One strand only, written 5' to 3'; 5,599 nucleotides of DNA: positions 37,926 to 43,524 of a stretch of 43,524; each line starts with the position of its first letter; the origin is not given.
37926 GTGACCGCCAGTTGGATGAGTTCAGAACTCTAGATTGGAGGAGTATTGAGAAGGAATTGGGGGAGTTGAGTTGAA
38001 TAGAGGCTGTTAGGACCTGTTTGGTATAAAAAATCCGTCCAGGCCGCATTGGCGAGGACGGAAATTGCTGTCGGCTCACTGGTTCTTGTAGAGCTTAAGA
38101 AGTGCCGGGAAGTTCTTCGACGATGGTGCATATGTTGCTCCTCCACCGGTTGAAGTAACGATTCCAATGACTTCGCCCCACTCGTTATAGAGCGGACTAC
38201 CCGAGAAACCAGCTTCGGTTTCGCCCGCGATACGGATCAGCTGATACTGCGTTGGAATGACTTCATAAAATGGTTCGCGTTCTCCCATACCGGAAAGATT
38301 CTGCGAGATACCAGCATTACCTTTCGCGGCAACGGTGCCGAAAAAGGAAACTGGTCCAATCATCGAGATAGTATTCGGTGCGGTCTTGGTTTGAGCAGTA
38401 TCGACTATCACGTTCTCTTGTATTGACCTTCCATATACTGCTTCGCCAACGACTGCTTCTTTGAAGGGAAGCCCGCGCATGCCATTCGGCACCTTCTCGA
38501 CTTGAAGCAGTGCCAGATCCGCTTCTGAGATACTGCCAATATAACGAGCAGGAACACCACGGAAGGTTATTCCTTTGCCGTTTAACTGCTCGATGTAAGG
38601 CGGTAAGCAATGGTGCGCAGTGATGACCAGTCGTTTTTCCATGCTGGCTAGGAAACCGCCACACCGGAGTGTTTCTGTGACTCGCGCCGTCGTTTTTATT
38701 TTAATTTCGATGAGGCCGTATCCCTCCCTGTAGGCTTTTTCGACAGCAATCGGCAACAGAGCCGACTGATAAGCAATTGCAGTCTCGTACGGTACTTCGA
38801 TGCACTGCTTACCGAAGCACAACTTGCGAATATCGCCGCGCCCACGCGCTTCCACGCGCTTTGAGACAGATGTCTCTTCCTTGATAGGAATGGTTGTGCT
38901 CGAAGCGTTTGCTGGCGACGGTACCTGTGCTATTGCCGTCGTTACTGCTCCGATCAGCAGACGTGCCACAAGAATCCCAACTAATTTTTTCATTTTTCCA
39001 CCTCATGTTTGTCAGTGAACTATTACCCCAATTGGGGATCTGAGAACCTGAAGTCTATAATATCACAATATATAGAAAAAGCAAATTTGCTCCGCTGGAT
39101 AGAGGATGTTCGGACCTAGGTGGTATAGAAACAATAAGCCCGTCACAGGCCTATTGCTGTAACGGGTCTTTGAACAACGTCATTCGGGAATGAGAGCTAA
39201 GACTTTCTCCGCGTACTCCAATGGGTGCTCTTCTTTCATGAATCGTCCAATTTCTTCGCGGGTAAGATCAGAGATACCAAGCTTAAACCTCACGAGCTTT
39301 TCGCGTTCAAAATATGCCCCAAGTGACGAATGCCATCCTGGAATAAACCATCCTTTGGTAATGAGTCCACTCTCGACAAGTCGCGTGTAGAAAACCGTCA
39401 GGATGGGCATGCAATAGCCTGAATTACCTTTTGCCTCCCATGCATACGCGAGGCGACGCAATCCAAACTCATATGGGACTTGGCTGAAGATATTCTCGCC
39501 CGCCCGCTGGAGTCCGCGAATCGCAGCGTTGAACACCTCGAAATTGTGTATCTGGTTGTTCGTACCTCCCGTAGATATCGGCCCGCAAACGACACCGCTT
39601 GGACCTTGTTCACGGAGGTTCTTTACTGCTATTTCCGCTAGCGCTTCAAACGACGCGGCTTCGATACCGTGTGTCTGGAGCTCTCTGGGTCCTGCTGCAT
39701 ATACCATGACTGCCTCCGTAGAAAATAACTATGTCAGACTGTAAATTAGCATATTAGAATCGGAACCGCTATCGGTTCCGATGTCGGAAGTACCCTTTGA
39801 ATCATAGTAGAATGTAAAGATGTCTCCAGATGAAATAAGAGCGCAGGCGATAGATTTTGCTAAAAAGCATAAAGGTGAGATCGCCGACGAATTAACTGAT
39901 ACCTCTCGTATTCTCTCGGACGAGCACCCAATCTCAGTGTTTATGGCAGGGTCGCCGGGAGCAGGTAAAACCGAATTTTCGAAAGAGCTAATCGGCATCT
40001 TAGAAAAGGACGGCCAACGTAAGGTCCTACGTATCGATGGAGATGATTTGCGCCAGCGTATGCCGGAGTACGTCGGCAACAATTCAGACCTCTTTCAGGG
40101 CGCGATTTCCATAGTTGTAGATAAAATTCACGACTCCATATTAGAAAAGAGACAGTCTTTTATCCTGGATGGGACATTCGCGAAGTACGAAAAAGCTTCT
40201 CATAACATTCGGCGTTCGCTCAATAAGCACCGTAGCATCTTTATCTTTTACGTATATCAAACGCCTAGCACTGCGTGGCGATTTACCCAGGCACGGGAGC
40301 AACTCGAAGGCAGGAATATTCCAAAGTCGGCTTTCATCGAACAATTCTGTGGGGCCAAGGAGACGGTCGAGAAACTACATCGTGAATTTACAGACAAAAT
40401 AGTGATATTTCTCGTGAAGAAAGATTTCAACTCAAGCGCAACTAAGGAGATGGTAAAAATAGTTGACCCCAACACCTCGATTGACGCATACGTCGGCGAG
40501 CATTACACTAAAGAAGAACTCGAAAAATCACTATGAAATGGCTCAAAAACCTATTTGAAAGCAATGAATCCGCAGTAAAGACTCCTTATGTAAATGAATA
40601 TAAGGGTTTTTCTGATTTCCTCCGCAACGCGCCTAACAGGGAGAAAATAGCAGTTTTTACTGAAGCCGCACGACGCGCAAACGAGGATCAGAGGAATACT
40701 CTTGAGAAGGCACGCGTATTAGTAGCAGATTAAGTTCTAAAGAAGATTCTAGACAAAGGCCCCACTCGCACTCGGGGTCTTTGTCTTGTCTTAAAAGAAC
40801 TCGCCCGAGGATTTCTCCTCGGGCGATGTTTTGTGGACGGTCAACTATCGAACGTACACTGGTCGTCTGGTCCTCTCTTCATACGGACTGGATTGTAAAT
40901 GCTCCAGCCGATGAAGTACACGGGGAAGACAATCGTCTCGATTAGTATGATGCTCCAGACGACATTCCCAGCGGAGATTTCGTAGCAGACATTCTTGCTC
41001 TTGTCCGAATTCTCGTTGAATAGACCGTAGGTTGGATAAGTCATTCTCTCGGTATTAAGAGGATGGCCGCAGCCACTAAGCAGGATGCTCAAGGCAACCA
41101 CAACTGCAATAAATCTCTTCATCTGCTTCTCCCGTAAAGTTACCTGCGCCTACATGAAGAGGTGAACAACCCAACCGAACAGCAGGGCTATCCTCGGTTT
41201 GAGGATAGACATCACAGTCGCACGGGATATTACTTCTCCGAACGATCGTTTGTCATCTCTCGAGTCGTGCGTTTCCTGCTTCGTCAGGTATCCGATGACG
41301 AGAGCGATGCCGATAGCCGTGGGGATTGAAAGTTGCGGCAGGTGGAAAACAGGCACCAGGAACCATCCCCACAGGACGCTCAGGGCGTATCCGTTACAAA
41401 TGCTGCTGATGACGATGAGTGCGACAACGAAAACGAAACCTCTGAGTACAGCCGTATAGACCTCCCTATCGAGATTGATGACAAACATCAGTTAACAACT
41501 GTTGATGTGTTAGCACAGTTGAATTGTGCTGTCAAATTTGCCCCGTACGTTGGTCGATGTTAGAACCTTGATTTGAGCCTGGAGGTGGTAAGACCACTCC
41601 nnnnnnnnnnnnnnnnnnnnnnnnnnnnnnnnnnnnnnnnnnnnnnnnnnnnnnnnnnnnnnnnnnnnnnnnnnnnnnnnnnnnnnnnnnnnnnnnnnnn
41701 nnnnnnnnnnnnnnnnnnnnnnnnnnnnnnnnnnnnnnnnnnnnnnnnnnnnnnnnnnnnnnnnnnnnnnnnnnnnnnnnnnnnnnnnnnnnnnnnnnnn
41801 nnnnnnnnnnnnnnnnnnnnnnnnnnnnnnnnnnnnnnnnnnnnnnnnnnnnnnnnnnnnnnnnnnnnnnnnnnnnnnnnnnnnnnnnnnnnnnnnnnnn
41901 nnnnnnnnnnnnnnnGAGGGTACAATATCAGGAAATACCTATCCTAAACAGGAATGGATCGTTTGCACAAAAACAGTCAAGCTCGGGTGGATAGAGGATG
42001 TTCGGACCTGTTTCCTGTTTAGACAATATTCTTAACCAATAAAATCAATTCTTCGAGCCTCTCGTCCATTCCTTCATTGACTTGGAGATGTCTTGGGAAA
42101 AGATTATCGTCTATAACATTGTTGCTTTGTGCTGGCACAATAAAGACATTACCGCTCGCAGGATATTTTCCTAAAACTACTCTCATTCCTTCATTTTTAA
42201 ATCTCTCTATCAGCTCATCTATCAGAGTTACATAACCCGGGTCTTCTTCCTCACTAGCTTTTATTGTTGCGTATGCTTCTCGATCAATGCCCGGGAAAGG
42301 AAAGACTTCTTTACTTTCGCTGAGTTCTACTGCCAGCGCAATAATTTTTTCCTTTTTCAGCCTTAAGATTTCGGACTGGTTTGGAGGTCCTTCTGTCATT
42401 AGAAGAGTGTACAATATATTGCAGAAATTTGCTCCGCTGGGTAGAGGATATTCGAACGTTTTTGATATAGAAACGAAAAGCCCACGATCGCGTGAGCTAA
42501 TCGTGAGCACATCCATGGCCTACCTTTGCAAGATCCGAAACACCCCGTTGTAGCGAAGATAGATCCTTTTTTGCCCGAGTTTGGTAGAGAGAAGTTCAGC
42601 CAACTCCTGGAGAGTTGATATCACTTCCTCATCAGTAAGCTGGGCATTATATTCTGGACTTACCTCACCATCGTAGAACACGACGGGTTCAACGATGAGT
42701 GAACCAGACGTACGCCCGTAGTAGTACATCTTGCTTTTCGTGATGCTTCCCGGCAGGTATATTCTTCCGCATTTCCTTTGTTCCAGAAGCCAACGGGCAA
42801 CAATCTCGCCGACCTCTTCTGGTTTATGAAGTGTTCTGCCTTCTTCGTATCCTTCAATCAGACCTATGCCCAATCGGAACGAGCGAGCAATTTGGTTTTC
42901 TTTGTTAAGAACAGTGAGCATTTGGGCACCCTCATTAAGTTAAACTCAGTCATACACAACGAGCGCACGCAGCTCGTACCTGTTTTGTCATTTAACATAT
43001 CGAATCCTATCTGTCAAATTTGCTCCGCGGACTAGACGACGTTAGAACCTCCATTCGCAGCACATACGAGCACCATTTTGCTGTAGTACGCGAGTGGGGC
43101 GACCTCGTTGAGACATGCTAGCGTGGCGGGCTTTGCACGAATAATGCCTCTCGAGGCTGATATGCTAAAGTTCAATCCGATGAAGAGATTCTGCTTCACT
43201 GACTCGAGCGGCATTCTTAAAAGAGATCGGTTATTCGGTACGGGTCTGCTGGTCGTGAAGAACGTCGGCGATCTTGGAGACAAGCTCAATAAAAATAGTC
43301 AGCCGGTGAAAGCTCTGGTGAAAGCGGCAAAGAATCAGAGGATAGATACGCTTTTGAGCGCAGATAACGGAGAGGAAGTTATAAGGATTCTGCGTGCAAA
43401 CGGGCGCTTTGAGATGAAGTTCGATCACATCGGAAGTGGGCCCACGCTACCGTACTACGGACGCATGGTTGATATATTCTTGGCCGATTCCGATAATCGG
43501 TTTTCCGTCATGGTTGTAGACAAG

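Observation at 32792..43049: Ten co-oriented copies of a conserved 30-40-bp element in front of minus-strand transcription units of the island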

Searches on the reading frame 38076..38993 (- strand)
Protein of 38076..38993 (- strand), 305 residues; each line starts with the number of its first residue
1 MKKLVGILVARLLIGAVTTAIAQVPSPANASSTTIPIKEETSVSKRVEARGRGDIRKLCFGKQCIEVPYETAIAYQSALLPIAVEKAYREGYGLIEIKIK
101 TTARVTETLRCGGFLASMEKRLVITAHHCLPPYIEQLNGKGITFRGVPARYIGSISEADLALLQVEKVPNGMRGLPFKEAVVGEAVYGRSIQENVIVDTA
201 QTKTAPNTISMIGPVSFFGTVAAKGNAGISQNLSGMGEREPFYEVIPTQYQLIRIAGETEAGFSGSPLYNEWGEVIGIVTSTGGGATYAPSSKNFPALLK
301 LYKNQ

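Call 11: search_protein_families(library=pfam, proteins=[window:38076-38993:-], max_evalue=0.01)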
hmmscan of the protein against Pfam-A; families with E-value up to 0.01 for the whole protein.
window:38076-38993:- (305 aa): 2 families
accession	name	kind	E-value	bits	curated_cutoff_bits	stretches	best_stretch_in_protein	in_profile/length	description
PF13365.12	Trypsin_2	-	2.8e-10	41.5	27.6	1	113-278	3-144/144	Trypsin-like peptidase domain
PF00089.32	Trypsin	-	2.8e-05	24.5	20.6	1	108-285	24-201/220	Trypsin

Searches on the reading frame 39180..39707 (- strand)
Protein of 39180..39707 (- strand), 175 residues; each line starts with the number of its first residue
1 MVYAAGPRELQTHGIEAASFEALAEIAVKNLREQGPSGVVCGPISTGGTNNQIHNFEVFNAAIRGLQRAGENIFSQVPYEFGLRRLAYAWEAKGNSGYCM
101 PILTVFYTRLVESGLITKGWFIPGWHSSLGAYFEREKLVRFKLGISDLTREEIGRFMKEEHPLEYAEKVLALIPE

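Call 11: search_protein_families(library=pfam, proteins=[window:39180-39707:-], max_evalue=0.01)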
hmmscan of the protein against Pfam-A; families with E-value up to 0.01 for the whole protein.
window:39180-39707:- (175 aa): 0 families

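Call 33: find_encoding_contigs(protein=window:39180-39707:-, flank=10000, max_places=8)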
Protein window:39180-39707:- (175 aa): 8 contigs read that carry it; 6 places shown.
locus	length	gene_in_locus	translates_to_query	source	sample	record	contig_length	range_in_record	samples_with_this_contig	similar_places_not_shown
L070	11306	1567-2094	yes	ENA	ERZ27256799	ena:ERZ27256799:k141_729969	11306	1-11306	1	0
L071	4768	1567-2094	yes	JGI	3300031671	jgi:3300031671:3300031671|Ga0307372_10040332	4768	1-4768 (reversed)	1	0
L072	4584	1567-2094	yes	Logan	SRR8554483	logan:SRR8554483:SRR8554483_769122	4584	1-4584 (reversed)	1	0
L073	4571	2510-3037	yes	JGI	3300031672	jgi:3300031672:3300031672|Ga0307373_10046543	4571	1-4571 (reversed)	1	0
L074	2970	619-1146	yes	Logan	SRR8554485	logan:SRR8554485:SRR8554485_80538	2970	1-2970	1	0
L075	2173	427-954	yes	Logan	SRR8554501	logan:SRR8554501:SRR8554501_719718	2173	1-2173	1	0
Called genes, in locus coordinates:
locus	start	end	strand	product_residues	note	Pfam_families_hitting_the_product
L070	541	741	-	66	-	-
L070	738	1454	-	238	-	PF06414:Zeta_toxin, PF01583:APS_kinase (faint), PF13671:AAA_33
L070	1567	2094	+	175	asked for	-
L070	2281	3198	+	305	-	PF13365:Trypsin_2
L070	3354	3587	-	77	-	-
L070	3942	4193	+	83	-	-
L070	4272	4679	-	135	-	-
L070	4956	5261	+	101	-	-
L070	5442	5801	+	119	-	PF03330:DPBB_1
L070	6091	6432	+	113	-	-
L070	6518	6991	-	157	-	PF03640:Lipoprotein_15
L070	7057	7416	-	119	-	-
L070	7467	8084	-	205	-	PF02798:GST_N, PF13417:GST_N_3, PF13409:GST_N_2, PF00043:GST_C, PF13410:GST_C_2 (weak)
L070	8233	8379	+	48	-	-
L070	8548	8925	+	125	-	-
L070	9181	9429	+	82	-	-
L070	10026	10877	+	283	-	-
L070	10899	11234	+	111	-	-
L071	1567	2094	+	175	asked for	-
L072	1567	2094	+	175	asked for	-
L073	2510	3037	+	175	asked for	-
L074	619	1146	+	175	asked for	-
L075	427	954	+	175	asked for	-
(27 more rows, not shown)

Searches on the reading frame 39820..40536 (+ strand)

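Call 11: search_protein_families(library=pfam, proteins=[window:39820-40536:+], max_evalue=0.01)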
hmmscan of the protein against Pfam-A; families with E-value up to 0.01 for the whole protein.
window:39820-40536:+ (238 aa): 5 families
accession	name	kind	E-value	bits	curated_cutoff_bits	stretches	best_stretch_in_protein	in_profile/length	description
PF06414.18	Zeta_toxin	-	7e-40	137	22.3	1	23-197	2-185/199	Zeta toxin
PF13671.12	AAA_33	-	2.5e-08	34.8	27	1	40-165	2-124/143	AAA domain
PF01583.26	APS_kinase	-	2.3e-05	24.9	21.1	1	38-146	3-108/152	Adenylylsulphate kinase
PF13238.12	AAA_18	-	0.0053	17.7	29.4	1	40-127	1-88/128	AAA domain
PF08433.16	KTI12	-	0.0054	16.7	22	0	40-119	4-79/271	Chromatin associated protein KTI12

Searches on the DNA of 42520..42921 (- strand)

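Call 62: search_rna_families(sources=[L049, L058, L009, L001, L044, L048, L040, L033, L010, L011, L047, L041, L067, L024, L038, L015], threshold=gathering)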
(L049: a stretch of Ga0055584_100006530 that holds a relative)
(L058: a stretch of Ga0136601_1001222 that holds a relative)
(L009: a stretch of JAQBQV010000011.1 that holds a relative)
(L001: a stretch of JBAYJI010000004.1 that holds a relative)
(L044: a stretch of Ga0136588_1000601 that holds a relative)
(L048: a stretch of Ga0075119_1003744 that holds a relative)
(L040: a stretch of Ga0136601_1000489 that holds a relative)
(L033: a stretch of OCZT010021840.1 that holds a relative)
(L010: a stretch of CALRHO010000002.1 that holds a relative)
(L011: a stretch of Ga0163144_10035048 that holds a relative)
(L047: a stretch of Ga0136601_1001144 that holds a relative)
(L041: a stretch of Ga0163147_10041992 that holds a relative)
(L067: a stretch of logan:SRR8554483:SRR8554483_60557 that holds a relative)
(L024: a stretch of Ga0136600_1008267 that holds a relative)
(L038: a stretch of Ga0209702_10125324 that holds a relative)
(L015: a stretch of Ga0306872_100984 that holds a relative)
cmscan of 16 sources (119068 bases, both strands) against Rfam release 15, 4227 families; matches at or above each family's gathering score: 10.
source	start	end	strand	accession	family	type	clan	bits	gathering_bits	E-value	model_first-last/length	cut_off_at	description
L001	6967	7192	-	RF00028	Intron_gpI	Intron;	-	80.4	50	1.5e-18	1-253/253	no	Group I catalytic intron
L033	3415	3486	-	RF00005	tRNA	Gene; tRNA;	CL00001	74.2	29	4e-14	1-71/71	no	tRNA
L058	15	86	+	RF00005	tRNA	Gene; tRNA;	CL00001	72.5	29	1.2e-13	1-71/71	no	tRNA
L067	5288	5359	+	RF00005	tRNA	Gene; tRNA;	CL00001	72.5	29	1.2e-13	1-71/71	no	tRNA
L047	1918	2157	+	RF00028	Intron_gpI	Intron;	-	72.1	50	4.5e-16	1-253/253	no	Group I catalytic intron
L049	220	292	+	RF00005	tRNA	Gene; tRNA;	CL00001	72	29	1.6e-13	1-71/71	no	tRNA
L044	3001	3073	-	RF00005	tRNA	Gene; tRNA;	CL00001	72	29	1.6e-13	1-71/71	no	tRNA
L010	5443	5514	+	RF00005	tRNA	Gene; tRNA;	CL00001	71.2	29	2.8e-13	1-71/71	no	tRNA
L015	2424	2494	+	RF00005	tRNA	Gene; tRNA;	CL00001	54.6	29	9.9e-09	1-71/71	no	tRNA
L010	6698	6771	+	RF00005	tRNA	Gene; tRNA;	CL00001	47.9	29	7.2e-07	1-71/71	no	tRNA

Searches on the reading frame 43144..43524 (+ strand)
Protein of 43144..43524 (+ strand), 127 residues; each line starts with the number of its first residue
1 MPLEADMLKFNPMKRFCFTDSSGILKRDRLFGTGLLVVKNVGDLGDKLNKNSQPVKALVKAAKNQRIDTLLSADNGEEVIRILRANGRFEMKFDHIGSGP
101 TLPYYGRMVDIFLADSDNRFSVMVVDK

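Call 60: search_protein_families(library=pfam, proteins=[window:43144-43524:+], max_evalue=0.001)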
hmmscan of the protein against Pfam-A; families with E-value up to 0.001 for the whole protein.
window:43144-43524:+ (127 aa): 0 families
